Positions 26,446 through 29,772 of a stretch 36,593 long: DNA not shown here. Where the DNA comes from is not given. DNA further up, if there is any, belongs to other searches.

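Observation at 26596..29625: One ORF fuses the priming phosphoglycosyl transferase to a Wzy/O-antigen-ligase domain and a TPR tail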

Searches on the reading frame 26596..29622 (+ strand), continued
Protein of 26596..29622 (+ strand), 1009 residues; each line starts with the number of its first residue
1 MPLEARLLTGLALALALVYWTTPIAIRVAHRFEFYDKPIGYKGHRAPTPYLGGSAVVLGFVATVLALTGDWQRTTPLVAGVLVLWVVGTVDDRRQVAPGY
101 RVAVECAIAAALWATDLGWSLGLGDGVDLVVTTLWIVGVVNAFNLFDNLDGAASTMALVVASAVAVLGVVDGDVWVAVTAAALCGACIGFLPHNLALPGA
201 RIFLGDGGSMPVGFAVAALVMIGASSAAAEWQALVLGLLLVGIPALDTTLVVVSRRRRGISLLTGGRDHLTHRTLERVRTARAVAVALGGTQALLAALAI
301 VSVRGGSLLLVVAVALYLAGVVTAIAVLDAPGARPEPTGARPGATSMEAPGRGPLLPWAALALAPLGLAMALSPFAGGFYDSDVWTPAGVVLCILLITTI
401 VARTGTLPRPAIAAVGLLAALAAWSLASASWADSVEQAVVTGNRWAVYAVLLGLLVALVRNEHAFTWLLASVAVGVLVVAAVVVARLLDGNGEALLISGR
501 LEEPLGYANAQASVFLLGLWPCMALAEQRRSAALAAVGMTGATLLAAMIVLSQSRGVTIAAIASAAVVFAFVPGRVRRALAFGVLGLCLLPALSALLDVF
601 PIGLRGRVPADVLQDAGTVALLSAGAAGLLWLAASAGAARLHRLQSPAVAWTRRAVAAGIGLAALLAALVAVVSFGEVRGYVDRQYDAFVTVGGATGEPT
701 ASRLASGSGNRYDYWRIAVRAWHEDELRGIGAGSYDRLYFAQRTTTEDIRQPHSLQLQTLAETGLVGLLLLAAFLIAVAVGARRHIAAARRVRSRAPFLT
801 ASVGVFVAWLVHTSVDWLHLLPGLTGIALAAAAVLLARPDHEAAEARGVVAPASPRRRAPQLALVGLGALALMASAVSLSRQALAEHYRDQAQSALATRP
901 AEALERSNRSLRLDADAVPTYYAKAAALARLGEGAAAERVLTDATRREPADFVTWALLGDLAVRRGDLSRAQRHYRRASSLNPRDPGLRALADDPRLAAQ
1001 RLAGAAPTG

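Call 19: find_related_loci(query=A1, collection=genome_contigs, flank=10000)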
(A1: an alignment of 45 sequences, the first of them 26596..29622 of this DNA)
Query A1 (1009 aa) in genome_contigs; peptide patterns used: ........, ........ (x = any residue, [..] = any of these).
369 stretches matched a pattern; 342 encode a relative of the query (tblastn E <= 1e-3); the best 80 are kept; 80 distinct loci.
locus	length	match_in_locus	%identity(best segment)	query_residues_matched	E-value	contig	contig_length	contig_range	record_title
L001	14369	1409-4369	56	1-986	0e+0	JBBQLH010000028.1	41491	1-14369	MAG: Solirubrobacterales bacterium isolate Co_metawrap_516 Cmw_516_k141_14800943_length_41491_cov_35.9932, whole genome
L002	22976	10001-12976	54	1-998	0e+0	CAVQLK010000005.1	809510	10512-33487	MAG: uncultured Gammaproteobacteria bacterium isolate MFD02840.bin.2.73 genome assembly, contig: contig_43590, whole gen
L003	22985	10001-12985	57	1-998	0e+0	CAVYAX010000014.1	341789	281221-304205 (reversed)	MAG: uncultured Actinomycetes bacterium isolate MFD04212.bin.2.181 genome assembly, contig: contig_19059, whole genome s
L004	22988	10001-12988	55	1-1004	0e+0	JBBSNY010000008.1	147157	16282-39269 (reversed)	MAG: Solirubrobacterales bacterium isolate LS6_sbin.16 LS6_sbin.16_K_1782573_L_147157_cov_55.2403, whole genome shotgun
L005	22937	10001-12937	58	15-1002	0e+0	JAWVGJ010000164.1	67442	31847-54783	MAG: Solirubrobacteraceae bacterium isolate BP_474 scaffold_1354063, whole genome shotgun sequence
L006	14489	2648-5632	58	1-995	0e+0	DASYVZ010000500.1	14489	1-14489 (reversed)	MAG TPA_asm: Solirubrobacteraceae bacterium isolate SMAG_U6267 k141_520578, whole genome shotgun sequence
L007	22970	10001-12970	56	1-1002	0e+0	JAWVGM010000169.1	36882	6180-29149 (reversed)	MAG: Solirubrobacteraceae bacterium isolate BP_477 scaffold_2335474, whole genome shotgun sequence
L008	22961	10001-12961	58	3-1001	0e+0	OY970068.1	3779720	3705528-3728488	MAG: uncultured Actinomycetes bacterium isolate MFD04212.bin.1.59 genome assembly, chromosome: 1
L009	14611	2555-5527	56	1-995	0e+0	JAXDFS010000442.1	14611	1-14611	MAG: Solirubrobacteraceae bacterium isolate BP_483 scaffold_3750258, whole genome shotgun sequence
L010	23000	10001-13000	53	1-1001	0e+0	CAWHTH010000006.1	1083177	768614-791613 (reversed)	MAG: uncultured Conexibacteraceae bacterium isolate MFD09206.bin.1.6 genome assembly, contig: contig_5126, whole genome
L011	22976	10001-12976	57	1-1004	0e+0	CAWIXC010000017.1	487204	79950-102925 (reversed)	MAG: uncultured Actinomycetes bacterium isolate MFD04935.bin.2.5 genome assembly, contig: contig_4209, whole genome shot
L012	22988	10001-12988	53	5-998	0e+0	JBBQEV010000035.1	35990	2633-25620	MAG: Solirubrobacterales bacterium isolate Co_metawrap_1074 Cmw_1074_k141_571322_length_35990_cov_14.0000, whole genome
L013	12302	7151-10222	55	1-998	0e+0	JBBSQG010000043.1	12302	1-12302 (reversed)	MAG: Solirubrobacterales bacterium isolate LS6_sbin.80 LS6_sbin.80_K_272663_L_12302_cov_10.0000, whole genome shotgun se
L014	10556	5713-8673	53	3-998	0e+0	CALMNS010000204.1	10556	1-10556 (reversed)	MAG TPA_asm: uncultured Solirubrobacter sp. isolate SRR12240181_bin.11_CONCOCT_v1.1_MAG genome assembly, contig: NODE_75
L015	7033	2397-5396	52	1-994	0e+0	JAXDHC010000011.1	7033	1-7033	MAG: Solirubrobacteraceae bacterium isolate BP_515 scaffold_3396069, whole genome shotgun sequence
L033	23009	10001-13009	49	1-1000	0e+0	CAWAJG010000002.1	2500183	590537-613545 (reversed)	MAG: uncultured Solirubrobacteraceae bacterium isolate MFD03399.bin.2.88 genome assembly, contig: contig_1161, whole gen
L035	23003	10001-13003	48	1-1000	0e+0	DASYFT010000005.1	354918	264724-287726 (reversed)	MAG TPA_asm: Solirubrobacteraceae bacterium isolate SMAG_U5022 k141_128043, whole genome shotgun sequence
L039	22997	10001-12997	50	11-1000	0e+0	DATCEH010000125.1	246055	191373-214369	MAG TPA_asm: Solirubrobacteraceae bacterium isolate SMAG_U7748 k141_425309, whole genome shotgun sequence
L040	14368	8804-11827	51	1-1000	0e+0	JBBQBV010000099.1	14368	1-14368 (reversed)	MAG: Solirubrobacterales bacterium isolate Co_metawrap_1297 Cmw_1297_k141_21477092_length_14368_cov_27.9848, whole genom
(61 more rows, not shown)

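Call 26: search_solved_structures(query=A1, max_evalue=1, show_alignments=3)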
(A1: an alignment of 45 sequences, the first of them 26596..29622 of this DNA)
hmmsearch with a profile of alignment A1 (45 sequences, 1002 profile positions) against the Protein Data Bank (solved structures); distinct sequences matched with E-value up to 1: 112 (the best 60 are shown).
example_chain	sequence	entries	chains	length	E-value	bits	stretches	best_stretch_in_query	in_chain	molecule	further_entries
9qhb_A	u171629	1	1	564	2.3e-26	95.1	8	900-994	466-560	Engineered tetratricopeptide repeat protein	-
9qhc_A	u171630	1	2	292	3.5e-23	84.6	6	899-985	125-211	Engineered tetratricopeptide repeat protein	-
8bu0_A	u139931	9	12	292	1.4e-15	59.4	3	899-988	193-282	Consensus tetratricopeptide repeat protein | Crystal structure of an 8-repeat consensus TPR superhelix with Zinc. | Monomer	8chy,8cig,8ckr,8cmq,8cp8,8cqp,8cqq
5jnq_A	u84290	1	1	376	2.2e-09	38.9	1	137-218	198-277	Phospho-N-acetylmuramoyl-pentapeptide-transferase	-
7qdr_B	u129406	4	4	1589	7.7e-09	37.1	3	930-983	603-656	Tetratricopeptide repeat protein 37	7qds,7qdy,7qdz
4rg6_A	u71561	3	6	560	8.7e-09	36.9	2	896-987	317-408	Cell division cycle protein 27 homolog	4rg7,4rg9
1w3b_A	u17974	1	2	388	1.2e-08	36.5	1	899-982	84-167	UDP-N-ACETYLGLUCOSAMINE--PEPTIDE N-ACETYLGLUCOSAMINYLTRANSFERASE 110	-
6eou_A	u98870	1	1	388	1.6e-08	36.1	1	899-982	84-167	UDP-N-acetylglucosamine--peptide N-acetylglucosaminyltransferase 110 kDa subunit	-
9g8o_B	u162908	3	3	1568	2.6e-08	35.4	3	930-983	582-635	Superkiller complex protein 3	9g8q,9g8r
5g04_F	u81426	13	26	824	3.8e-08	34.8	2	896-987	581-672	CELL DIVISION CYCLE PROTEIN 27 HOMOLOG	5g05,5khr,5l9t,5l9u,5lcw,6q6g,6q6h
5khu_F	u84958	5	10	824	3.8e-08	34.8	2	896-987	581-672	Cell division cycle protein 27 homolog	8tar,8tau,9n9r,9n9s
5a31_F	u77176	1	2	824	3.8e-08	34.8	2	896-986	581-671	ANAPHASE-PROMOTING COMPLEX SUBUNIT 3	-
4ui9_F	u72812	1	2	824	3.8e-08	34.8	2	896-986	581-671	CELL DIVISION CYCLE PROTEIN 27 HOMOLOG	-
6b85_J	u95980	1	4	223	5.8e-08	34.2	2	923-985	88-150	TMHC4_R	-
8ch0_A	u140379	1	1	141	6.1e-08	34.1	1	899-982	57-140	Consensus tetratricopeptide repeat protein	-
4j72_A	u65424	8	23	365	2.8e-06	28.6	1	46-226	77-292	Phospho-N-acetylmuramoyl-pentapeptide-transferase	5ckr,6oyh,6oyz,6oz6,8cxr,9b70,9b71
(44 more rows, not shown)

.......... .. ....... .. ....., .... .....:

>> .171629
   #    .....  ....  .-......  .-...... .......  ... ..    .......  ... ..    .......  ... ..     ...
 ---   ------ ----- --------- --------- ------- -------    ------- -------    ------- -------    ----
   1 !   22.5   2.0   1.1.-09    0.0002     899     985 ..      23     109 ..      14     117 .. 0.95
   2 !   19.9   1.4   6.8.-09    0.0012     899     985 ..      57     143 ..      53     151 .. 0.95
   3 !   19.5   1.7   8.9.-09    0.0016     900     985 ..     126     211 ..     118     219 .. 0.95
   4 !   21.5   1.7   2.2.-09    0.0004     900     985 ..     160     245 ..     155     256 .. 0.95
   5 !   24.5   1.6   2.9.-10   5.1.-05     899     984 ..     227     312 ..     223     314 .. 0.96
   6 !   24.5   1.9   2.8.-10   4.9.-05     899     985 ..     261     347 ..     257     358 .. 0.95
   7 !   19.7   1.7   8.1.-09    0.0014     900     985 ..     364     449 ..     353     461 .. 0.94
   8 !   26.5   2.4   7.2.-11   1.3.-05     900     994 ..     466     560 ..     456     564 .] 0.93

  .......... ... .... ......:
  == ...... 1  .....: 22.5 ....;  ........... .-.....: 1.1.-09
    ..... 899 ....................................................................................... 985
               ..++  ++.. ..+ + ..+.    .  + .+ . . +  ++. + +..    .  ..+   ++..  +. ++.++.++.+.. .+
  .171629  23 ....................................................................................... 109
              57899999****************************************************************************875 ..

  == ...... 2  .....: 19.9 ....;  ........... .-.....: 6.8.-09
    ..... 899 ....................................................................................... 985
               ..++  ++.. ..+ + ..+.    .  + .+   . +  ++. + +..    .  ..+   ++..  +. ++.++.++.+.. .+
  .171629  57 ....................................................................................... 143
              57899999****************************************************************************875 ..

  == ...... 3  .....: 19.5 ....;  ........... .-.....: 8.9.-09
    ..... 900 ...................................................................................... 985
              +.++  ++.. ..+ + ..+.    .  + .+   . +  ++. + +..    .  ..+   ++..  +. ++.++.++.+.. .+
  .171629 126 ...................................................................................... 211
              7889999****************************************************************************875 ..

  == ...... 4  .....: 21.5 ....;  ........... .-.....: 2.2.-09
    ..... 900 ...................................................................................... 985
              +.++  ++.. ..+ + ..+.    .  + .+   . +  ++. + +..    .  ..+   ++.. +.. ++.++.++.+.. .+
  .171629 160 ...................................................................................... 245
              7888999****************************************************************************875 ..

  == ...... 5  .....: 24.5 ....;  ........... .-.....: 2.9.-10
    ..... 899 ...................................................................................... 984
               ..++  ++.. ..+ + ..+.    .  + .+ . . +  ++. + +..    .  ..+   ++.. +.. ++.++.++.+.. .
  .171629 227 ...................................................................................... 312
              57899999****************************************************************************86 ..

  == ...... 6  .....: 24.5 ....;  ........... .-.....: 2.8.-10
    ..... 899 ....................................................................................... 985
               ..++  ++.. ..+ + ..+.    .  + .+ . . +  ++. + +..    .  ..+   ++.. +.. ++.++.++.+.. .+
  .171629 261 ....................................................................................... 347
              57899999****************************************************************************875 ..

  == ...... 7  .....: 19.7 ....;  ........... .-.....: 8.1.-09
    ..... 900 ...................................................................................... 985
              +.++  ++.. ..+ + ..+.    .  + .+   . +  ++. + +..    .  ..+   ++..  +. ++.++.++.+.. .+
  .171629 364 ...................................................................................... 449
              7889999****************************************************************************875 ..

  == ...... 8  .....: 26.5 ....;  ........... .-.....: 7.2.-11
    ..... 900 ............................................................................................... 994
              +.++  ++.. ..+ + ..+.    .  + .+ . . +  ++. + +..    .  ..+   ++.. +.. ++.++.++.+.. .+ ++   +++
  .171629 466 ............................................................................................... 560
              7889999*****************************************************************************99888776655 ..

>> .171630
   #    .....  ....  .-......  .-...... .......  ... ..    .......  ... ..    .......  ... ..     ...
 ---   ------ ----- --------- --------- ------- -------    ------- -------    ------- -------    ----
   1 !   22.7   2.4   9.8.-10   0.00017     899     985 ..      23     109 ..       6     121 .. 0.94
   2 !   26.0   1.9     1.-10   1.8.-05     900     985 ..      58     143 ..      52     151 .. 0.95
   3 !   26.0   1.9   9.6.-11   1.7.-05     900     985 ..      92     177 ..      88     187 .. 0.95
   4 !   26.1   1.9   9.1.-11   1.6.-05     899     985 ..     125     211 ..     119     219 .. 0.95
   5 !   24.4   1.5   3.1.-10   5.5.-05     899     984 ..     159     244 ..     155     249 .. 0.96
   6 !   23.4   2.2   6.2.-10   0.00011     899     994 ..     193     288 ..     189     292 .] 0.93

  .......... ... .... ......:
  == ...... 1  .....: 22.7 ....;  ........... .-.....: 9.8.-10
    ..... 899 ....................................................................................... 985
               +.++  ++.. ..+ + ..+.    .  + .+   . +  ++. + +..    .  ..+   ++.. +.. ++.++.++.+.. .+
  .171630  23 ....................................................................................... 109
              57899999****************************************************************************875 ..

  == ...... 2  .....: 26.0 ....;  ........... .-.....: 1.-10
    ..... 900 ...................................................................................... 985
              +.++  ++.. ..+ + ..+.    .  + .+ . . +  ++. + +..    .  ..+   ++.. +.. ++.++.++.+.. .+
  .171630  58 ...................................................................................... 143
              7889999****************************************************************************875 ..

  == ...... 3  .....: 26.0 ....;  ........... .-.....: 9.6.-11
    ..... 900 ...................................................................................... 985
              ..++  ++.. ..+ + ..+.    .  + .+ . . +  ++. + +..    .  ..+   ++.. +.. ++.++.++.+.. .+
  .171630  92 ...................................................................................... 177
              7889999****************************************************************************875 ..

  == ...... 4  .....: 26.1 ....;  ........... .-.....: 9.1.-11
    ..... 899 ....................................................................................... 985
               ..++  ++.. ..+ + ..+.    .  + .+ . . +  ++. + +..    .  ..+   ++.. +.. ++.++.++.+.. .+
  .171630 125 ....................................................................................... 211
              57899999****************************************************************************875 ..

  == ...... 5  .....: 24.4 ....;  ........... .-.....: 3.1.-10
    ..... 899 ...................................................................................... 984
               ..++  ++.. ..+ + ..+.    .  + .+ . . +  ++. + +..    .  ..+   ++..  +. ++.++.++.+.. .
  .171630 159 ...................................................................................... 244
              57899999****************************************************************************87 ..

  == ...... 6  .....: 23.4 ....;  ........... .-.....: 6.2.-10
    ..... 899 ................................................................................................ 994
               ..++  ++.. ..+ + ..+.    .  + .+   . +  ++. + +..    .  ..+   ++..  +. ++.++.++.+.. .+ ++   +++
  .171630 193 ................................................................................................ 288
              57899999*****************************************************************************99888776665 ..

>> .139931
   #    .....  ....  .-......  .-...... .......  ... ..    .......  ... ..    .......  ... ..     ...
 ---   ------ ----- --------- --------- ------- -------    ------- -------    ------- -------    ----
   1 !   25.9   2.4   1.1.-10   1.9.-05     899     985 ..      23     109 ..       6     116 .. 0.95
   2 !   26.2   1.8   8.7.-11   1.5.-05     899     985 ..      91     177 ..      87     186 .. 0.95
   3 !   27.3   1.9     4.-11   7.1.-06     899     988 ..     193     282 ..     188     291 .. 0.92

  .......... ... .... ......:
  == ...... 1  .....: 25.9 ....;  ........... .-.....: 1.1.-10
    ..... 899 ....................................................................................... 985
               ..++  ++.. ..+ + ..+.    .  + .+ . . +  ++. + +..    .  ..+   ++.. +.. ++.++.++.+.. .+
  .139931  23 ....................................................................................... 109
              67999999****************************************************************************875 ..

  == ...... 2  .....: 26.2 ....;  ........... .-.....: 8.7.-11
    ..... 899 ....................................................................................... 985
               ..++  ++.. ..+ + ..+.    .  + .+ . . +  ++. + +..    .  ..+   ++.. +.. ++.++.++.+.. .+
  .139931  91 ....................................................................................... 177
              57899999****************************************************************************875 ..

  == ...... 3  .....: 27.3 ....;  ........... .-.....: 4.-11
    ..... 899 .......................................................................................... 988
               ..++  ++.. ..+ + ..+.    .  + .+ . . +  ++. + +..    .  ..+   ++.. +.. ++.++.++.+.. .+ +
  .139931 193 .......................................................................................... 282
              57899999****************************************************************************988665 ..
